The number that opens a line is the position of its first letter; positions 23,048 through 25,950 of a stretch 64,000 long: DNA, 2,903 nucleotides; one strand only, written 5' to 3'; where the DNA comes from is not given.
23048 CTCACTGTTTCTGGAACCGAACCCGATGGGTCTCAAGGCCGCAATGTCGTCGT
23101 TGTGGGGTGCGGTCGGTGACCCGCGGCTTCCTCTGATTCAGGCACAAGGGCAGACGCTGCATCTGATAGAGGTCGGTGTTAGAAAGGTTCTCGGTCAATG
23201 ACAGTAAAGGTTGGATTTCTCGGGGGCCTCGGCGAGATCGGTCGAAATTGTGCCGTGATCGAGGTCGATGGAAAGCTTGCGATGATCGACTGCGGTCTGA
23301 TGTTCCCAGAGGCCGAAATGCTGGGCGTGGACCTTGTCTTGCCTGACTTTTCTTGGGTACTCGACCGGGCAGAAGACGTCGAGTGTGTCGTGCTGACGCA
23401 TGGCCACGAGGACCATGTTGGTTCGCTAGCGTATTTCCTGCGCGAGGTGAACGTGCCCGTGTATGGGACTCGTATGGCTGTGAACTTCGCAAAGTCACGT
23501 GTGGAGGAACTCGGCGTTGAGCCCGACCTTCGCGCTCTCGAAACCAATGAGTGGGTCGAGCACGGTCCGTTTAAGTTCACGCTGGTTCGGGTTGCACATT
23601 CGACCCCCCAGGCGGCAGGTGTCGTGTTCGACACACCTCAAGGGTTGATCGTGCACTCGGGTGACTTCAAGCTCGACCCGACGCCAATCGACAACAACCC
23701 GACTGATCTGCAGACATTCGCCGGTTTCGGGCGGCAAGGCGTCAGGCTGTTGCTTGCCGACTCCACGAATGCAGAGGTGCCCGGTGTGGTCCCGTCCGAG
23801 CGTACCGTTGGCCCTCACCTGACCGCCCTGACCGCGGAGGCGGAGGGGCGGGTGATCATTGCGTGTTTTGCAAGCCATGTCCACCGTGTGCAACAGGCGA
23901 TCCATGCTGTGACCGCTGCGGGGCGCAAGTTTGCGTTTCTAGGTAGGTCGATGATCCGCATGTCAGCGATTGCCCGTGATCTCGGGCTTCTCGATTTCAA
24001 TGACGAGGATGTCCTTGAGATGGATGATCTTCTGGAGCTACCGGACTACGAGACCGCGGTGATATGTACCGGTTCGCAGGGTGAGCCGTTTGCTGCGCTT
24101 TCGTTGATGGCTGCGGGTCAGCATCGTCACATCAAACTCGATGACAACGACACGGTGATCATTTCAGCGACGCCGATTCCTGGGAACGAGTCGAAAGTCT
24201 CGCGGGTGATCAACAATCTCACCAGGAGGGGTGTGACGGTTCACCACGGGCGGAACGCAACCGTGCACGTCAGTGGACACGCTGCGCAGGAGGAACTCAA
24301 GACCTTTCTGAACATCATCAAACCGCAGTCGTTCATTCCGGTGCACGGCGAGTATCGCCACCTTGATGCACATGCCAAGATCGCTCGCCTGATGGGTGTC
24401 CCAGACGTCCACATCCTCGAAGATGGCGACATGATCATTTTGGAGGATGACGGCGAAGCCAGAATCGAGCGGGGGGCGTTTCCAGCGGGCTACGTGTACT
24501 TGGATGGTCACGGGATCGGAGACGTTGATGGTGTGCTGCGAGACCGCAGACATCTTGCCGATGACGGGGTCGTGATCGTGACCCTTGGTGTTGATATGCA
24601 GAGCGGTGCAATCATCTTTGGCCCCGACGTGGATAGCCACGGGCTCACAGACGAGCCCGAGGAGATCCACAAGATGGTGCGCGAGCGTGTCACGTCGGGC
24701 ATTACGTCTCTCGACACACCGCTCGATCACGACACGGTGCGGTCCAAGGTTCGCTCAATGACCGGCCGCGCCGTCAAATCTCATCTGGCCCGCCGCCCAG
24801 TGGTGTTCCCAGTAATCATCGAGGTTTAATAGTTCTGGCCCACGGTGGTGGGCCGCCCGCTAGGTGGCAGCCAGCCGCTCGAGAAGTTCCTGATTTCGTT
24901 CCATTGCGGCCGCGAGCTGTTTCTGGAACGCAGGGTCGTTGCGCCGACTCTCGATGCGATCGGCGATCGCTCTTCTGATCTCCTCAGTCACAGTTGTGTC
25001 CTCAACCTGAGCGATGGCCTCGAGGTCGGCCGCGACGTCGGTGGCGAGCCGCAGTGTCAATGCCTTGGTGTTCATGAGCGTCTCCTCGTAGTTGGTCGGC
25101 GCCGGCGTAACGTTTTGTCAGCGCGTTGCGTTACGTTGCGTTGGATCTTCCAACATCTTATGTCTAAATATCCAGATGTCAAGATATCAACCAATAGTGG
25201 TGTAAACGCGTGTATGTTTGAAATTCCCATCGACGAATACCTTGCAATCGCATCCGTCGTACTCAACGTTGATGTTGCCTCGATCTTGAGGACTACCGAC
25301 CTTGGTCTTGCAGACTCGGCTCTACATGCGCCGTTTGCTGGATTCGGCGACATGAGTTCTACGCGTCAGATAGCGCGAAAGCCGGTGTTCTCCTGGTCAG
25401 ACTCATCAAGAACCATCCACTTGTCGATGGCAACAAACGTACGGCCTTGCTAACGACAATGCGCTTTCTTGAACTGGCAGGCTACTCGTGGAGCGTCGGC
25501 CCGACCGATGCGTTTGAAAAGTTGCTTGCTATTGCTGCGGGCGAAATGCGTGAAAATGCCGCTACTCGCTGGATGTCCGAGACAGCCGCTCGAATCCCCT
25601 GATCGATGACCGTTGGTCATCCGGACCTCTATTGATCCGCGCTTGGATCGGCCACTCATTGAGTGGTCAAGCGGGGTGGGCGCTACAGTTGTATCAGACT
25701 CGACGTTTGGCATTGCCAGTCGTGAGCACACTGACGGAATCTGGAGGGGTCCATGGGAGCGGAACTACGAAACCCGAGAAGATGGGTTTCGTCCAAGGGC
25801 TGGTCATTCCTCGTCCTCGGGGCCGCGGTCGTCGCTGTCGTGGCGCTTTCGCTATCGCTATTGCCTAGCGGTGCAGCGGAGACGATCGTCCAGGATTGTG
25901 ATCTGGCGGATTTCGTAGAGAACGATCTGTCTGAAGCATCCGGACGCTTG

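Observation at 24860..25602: Frameshifted doc toxin transcribed divergently from an RHH protein across an AT-rich repeat-containing spacer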

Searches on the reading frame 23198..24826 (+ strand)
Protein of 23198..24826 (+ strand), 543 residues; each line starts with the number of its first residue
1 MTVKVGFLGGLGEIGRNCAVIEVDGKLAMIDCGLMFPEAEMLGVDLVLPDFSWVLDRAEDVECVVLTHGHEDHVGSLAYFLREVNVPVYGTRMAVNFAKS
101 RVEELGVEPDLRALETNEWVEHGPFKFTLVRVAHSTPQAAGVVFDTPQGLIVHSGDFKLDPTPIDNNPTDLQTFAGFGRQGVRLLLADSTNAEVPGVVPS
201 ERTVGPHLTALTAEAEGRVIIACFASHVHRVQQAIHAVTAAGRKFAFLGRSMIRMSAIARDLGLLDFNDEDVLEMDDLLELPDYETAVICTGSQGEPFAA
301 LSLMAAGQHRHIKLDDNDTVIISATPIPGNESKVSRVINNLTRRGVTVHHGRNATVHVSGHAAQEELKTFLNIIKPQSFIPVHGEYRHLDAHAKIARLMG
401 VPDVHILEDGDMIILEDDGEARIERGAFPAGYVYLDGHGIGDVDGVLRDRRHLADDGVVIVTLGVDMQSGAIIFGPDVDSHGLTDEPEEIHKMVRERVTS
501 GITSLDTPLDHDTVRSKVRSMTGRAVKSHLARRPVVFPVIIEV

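Call 60: find_homologous_proteins(query=window:23198-24826:+, max_evalue=1e-50)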
Query window:23198-24826:+ (543 aa): 8000 proteins with E <= 1e-50 among 8000 candidates; the best 120 are listed.
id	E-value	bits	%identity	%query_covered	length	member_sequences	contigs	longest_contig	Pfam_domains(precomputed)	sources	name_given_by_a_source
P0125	0.0e+0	1204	98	100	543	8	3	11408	PF17770.8,PF12706.14,PF22505.2,PF23023.2,PF07521.18,PF00753.34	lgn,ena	-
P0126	0.0e+0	1073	86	100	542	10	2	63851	PF17770.8,PF12706.14,PF22505.2,PF07521.18,PF00753.34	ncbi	-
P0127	1.4e-261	887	72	97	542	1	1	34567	PF17770.8,PF12706.14,PF22505.2,PF23023.2,PF07521.18,PF00753.34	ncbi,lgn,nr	ncbi:MAG: ribonuclease J [Acidimicrobiia bacterium]|nr:ribonuclease J [Acidimicrobiia bacterium]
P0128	1.7e-261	887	73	100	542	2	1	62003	PF17770.8,PF12706.14,PF22505.2,PF07521.18,PF00753.34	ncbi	-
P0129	1.2e-260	884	72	100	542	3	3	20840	PF17770.8,PF12706.14,PF22505.2,PF07521.18,PF00753.34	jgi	jgi:ribonuclease J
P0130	8.6e-259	878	73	100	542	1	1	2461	PF17770.8,PF12706.14,PF22505.2,PF07521.18,PF00753.34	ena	-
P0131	3.2e-258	876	72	100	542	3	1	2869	PF17770.8,PF12706.14,PF22505.2,PF07521.18,PF00753.34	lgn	-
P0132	3.9e-258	876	71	98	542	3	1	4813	PF17770.8,PF12706.14,PF22505.2,PF07521.18,PF00753.34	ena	-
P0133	9.6e-258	875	71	100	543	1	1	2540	PF17770.8,PF12706.14,PF22505.2,PF07521.18,PF00753.34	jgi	jgi:ribonuclease J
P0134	1.6e-257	874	71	100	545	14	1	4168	PF17770.8,PF12706.14,PF22505.2,PF07521.18,PF00753.34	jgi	-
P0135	2.1e-257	874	72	100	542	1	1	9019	PF17770.8,PF12706.14,PF22505.2,PF07521.18,PF00753.34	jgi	-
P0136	7.3e-257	872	71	100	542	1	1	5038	PF17770.8,PF12706.14,PF22505.2,PF07521.18,PF00753.34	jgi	jgi:ribonuclease J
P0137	8.3e-257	872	72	100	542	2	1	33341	PF17770.8,PF12706.14,PF22505.2,PF23023.2,PF07521.18,PF00753.34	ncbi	-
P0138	1.1e-256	871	70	100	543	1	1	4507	PF17770.8,PF12706.14,PF22505.2,PF07521.18,PF00753.34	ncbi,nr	ncbi:MAG: ribonuclease J [Acidimicrobiia bacterium]|nr:ribonuclease J [Acidimicrobiia bacterium]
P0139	1.7e-256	871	72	100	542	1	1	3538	PF17770.8,PF12706.14,PF22505.2,PF07521.18,PF00753.34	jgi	jgi:ribonuclease J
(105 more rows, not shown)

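Call 61: find_encoding_contigs(protein=P0126, flank=5000, max_places=2)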
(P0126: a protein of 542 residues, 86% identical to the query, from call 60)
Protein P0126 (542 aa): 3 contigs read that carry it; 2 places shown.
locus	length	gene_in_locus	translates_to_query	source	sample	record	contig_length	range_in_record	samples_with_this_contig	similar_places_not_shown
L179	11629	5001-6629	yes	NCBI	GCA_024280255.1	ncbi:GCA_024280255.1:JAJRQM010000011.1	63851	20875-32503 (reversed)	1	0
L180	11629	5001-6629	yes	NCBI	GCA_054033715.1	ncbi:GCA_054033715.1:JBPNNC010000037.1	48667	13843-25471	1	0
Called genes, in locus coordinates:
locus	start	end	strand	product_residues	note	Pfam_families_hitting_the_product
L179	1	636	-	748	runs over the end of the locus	-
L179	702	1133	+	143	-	PF00472:RF-1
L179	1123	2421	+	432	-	PF00675:Peptidase_M16, PF05193:Peptidase_M16_C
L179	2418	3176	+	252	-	PF01113:DapB_N, PF05173:DapB_C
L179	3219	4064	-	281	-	PF00085:Thioredoxin, PF13098:Thioredoxin_2 (weak), PF13899:Thioredoxin_7 (faint), PF13428:TPR_14 (faint), PF13432:TPR_16 (faint), PF14559:TPR_19, PF14561:TPR_20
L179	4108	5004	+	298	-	PF00701:DHDPS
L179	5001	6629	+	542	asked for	PF00753:Lactamase_B, PF12706:Lactamase_B_2, PF22505:RNase_J_b_CASP, PF07521:RMMBL, PF17770:RNase_J_C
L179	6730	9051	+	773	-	PF13491:FtsK_4TM, PF17854:FtsK_alpha, PF01580:FtsK_SpoIIIE, PF09397:FtsK_gamma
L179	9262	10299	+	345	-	PF00676:E1_dh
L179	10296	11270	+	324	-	PF02779:Transket_pyr, PF02780:Transketolase_C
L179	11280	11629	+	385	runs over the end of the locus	PF00364:Biotin_lipoyl, PF02817:E3_binding, PF00198:2-oxoacid_dh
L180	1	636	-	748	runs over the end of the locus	-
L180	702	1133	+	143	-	PF00472:RF-1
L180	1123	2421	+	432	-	PF00675:Peptidase_M16, PF05193:Peptidase_M16_C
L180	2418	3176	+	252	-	PF01113:DapB_N, PF05173:DapB_C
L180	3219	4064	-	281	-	PF00085:Thioredoxin, PF13098:Thioredoxin_2 (weak), PF13899:Thioredoxin_7 (faint), PF13428:TPR_14 (faint), PF13432:TPR_16 (faint), PF14559:TPR_19, PF14561:TPR_20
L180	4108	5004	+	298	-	PF00701:DHDPS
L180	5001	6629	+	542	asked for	PF00753:Lactamase_B, PF12706:Lactamase_B_2, PF22505:RNase_J_b_CASP, PF07521:RMMBL, PF17770:RNase_J_C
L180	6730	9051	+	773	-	PF13491:FtsK_4TM, PF17854:FtsK_alpha, PF01580:FtsK_SpoIIIE, PF09397:FtsK_gamma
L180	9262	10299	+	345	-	PF00676:E1_dh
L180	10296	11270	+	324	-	PF02779:Transket_pyr, PF02780:Transketolase_C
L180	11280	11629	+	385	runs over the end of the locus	PF00364:Biotin_lipoyl, PF02817:E3_binding, PF00198:2-oxoacid_dh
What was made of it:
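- Insertion: rnj is followed directly by ftsK, 100 bp apart, in relatives L179 and L180 (call 61).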

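Call 62: find_encoding_contigs(protein=P0125, flank=5000, max_places=3)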
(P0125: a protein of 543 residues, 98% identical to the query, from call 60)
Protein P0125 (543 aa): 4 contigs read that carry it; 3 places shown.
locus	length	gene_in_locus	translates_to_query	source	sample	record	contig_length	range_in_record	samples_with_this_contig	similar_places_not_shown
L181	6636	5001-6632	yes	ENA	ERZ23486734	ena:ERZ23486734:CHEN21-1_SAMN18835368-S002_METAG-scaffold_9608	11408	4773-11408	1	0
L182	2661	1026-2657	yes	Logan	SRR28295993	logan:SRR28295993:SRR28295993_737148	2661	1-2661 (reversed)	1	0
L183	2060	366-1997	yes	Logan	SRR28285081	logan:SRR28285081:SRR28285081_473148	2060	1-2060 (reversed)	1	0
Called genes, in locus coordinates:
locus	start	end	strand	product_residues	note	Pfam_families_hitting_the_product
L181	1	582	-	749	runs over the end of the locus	-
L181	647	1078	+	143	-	PF00472:RF-1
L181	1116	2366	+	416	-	PF00675:Peptidase_M16, PF05193:Peptidase_M16_C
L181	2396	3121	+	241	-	PF01113:DapB_N, PF05173:DapB_C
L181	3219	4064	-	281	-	PF00085:Thioredoxin, PF04756:OST3_OST6 (weak), PF13098:Thioredoxin_2, PF13899:Thioredoxin_7 (weak), PF13905:Thioredoxin_8 (faint), PF13432:TPR_16 (faint), PF14559:TPR_19 (weak), PF14561:TPR_20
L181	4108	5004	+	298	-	PF00701:DHDPS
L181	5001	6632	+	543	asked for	PF00753:Lactamase_B, PF23023:Anti-Pycsar_Apyc1 (faint), PF12706:Lactamase_B_2, PF22505:RNase_J_b_CASP, PF07521:RMMBL, PF17770:RNase_J_C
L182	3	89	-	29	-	?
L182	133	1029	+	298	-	PF00701:DHDPS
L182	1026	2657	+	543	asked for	PF00753:Lactamase_B, PF23023:Anti-Pycsar_Apyc1 (faint), PF12706:Lactamase_B_2, PF22505:RNase_J_b_CASP, PF07521:RMMBL, PF17770:RNase_J_C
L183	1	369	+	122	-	?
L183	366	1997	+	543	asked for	PF00753:Lactamase_B, PF23023:Anti-Pycsar_Apyc1 (faint), PF12706:Lactamase_B_2, PF22505:RNase_J_b_CASP, PF07521:RMMBL, PF17770:RNase_J_C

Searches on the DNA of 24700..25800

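Call 59: search_rna_families(source=window, start=24700, end=25800, threshold=evalue, max_evalue=1)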
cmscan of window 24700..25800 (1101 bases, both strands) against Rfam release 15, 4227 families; matches with E-value up to 1: 0.
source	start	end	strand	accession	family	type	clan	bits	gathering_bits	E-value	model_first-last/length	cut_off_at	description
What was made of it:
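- Tried and rejected: No Rfam match at E up to 1 (call 59).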

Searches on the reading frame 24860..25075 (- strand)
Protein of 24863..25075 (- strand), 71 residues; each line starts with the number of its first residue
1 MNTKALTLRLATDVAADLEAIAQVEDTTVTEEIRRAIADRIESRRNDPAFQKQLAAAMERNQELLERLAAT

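Call 8: search_protein_families(library=pfam, proteins=[window:24863-25075:-], max_evalue=1)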
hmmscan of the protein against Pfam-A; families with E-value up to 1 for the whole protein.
seq(71 aa): 7 families
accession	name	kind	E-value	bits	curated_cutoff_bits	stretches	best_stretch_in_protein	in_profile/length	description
PF19807.5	DUF6290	-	0.0031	18.1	27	1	6-44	4-42/72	Family of unknown function (DUF6290)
PF07862.16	Nif11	-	0.05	14.3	23.8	1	44-63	13-30/48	Nif11 domain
PF17898.6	GerD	-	0.052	14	29.5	1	34-63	18-47/114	Spore germination GerD central core domain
PF19891.5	DUF6364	-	0.074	14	27.3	1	1-44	1-39/70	Family of unknown function (DUF6364)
PF02865.22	STAT_int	-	0.081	13.8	26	1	19-69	15-66/121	STAT protein, protein interaction domain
PF07704.17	PSK_trans_fac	-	0.34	12.3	28.3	1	19-63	15-57/82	Rv0623-like transcription factor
PF01402.27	RHH_1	-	0.36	11.3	20.5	1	6-42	2-38/39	Ribbon-helix-helix protein, copG family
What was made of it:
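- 24860..25075 (-): RHH antitoxin gene, 71 aa (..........................), intact. Pfam RHH-type hits are all below threshold (call 8).
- Pfam does not place the RHH protein in RHH_1 above threshold (call 8). Pfam RHH hits are weak (call 8).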

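Call 9: search_protein_families(library=ncbifam, proteins=[window:24863-25075:-], max_evalue=1)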
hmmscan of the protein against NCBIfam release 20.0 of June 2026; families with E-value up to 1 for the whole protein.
seq(71 aa): 4 families
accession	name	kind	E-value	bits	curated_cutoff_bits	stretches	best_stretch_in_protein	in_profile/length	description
NF046040.1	RelB_antitoxin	equivalog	0.0049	17.1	50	1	7-51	2-46/69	type II toxin-antitoxin system RelB family antitoxin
NF006785.0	PRK09293.3-2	equivalog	0.023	13.8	477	1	19-67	14-65/291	class 1 fructose-bisphosphatase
NF007618.0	PRK10266.1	equivalog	0.025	14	403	1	16-57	44-84/306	curved DNA-binding protein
NF040801.1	spore_GerD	equivalog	0.056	13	100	1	24-63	71-106/174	spore germination lipoprotein GerD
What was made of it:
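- On Ribbon-helix-helix (CopG/MetJ/Arc) DNA-binding proteins: All hits are below their cut-offs: RHH_1 E = 0.36, DUF6290 E = 0.003, RelB_antitoxin E = 0.005 (calls 8, 9).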

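Call 32: find_homologous_proteins(query=window:24863-25075:-, max_evalue=0.00001)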
Query seq(71 aa) (71 aa): 4 proteins with E <= 0.00001 among 21 candidates.
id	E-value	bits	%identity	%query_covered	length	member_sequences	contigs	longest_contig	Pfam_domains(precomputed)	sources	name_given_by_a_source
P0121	1.3e-33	130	100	100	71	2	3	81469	-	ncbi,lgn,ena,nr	ncbi:MAG: hypothetical protein IIC71_05315 [Acidobacteria bacterium]|nr:hypothetical protein [Acidob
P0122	1.5e-32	127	97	100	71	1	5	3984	-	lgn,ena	-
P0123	1.6e-12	64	58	94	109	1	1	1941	-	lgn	-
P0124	6.6e-12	62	52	97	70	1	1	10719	PF01402.28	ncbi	-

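Call 33: find_encoding_contigs(protein=P0121, flank=3000, max_places=10)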
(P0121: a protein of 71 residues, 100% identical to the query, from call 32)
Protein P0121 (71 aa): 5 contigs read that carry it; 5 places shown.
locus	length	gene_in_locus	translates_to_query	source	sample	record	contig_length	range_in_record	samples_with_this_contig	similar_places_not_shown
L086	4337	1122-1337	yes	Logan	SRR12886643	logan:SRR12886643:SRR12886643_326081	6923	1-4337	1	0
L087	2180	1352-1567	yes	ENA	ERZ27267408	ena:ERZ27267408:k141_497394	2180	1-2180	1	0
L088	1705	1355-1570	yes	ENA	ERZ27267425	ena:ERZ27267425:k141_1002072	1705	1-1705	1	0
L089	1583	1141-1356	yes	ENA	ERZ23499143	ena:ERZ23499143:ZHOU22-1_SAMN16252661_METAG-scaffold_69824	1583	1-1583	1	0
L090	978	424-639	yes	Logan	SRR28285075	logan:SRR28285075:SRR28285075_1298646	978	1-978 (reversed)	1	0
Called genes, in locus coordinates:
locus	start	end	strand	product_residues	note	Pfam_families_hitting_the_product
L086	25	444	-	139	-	-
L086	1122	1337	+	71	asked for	-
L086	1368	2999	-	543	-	PF00753:Lactamase_B, PF23023:Anti-Pycsar_Apyc1 (faint), PF12706:Lactamase_B_2, PF22505:RNase_J_b_CASP, PF07521:RMMBL, PF17770:RNase_J_C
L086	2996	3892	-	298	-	PF00701:DHDPS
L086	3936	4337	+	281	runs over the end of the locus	PF00085:Thioredoxin, PF04756:OST3_OST6 (faint), PF13098:Thioredoxin_2, PF13899:Thioredoxin_7 (weak), PF13905:Thioredoxin_8 (faint), PF14559:TPR_19 (faint), PF14561:TPR_20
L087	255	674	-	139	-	-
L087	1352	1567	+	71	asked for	-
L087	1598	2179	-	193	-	?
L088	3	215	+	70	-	?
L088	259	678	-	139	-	-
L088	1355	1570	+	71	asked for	-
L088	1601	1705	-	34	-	?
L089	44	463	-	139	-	-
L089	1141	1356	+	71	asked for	-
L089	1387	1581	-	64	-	?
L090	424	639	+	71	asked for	-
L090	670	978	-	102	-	?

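Call 34: find_encoding_contigs(protein=P0122, flank=4000, max_places=10)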
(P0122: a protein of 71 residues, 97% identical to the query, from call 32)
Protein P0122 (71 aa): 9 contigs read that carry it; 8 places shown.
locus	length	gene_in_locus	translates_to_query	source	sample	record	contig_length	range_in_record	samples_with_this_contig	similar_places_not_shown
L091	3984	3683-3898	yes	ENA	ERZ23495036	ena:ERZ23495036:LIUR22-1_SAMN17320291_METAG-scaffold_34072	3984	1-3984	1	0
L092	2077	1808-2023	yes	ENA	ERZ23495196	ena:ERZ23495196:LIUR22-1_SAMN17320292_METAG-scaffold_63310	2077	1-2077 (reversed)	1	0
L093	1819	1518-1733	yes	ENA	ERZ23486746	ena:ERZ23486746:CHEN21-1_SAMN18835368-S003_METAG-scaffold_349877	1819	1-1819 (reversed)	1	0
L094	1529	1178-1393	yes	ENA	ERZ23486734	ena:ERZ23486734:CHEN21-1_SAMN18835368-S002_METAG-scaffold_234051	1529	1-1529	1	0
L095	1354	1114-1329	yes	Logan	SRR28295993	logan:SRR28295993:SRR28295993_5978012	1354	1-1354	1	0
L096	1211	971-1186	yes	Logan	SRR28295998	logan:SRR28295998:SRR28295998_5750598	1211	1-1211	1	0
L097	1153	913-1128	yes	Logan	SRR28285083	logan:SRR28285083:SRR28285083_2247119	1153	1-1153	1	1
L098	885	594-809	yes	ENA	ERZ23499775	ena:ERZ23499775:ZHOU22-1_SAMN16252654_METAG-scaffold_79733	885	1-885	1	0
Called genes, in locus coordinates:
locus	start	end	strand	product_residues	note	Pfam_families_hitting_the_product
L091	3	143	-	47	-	?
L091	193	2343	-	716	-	PF13491:FtsK_4TM, PF17854:FtsK_alpha, PF01580:FtsK_SpoIIIE, PF09397:FtsK_gamma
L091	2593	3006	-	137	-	-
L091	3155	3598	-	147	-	PF02661:Fic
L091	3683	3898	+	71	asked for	-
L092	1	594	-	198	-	?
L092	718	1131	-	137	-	-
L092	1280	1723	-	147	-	PF02661:Fic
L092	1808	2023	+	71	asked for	-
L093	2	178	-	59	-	?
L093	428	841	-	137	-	-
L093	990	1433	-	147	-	PF02661:Fic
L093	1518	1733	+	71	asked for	-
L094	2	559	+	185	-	?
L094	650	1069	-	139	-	PF02661:Fic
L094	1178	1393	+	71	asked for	-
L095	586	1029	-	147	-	PF02661:Fic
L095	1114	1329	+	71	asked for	-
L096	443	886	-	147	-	PF02661:Fic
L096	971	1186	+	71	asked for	-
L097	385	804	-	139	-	PF02661:Fic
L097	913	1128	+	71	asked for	-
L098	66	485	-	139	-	PF02661:Fic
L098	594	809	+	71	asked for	-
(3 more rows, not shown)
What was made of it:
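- Intact and deleted alleles were assembled in accessions with closely numbered run and sample identifiers (calls 33, 34), which argues against a systematic error.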

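Call 67: search_solved_structures(query=A2, max_evalue=1)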
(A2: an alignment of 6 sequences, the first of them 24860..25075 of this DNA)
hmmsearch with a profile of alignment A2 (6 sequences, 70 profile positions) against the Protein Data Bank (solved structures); distinct sequences matched with E-value up to 1: 17.
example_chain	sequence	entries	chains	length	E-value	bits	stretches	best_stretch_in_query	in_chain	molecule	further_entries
6iya_A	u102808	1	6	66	0.0098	18.7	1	3-56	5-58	Transcriptional regulator CopG family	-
7etr_A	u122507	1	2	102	0.015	18.1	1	3-60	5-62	Transcriptional regulator CopG family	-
4me7_E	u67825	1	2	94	0.02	17.7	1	5-43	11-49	Antitoxin EndoAI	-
9u78_A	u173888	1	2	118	0.052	16.4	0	30-63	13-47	Single Chain Protein of De Novo Designed Helix Bundles-4EH2 with KDPV Loop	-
4o8w_A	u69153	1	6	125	0.09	15.6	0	24-67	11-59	Spore germination protein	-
3h87_C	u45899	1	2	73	0.13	15.1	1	9-40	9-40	Putative uncharacterized protein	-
9raq_A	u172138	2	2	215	0.21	14.5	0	20-36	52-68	TRP_F43W/E39L | [(sulfaNHC)Au].TRP_F43W/E39L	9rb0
2mdv_A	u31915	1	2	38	0.29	14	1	5-37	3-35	Designed protein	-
4o6r_A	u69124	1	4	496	0.36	13.7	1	5-25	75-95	Aldehyde Dehydrogenase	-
5ey5_B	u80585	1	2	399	0.4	13.6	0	25-55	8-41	LBCA-b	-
2ky5_A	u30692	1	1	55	0.69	12.8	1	20-43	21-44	Platelet endothelial cell adhesion molecule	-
6jc0_C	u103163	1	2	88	0.78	12.7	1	1-51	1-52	Putative molybdenum cofactor biosynthesis protein D2 (MoaD2) / thiamine S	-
9rar_A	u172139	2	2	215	0.85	12.5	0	14-36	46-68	TRP_F43W | [(sulfaNHC)Au].TRP_F43W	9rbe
4kmr_A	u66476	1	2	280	0.89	12.5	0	20-51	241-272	Transcriptional regulator, LacI family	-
9h10_A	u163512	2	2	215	0.92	12.4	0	14-36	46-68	[(sulfaNHC)Au].TRP_18 | Tandem-repeat protein (TRP)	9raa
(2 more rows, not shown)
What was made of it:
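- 24860..25075 (-): A profile of the family hits CopG-family regulators in the PDB at E = 0.01 (call 67).
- On Ribbon-helix-helix (CopG/MetJ/Arc) DNA-binding proteins: The family profile hits CopG-family regulators 6IYA and 7ETR at E = 0.01-0.015 (call 67).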
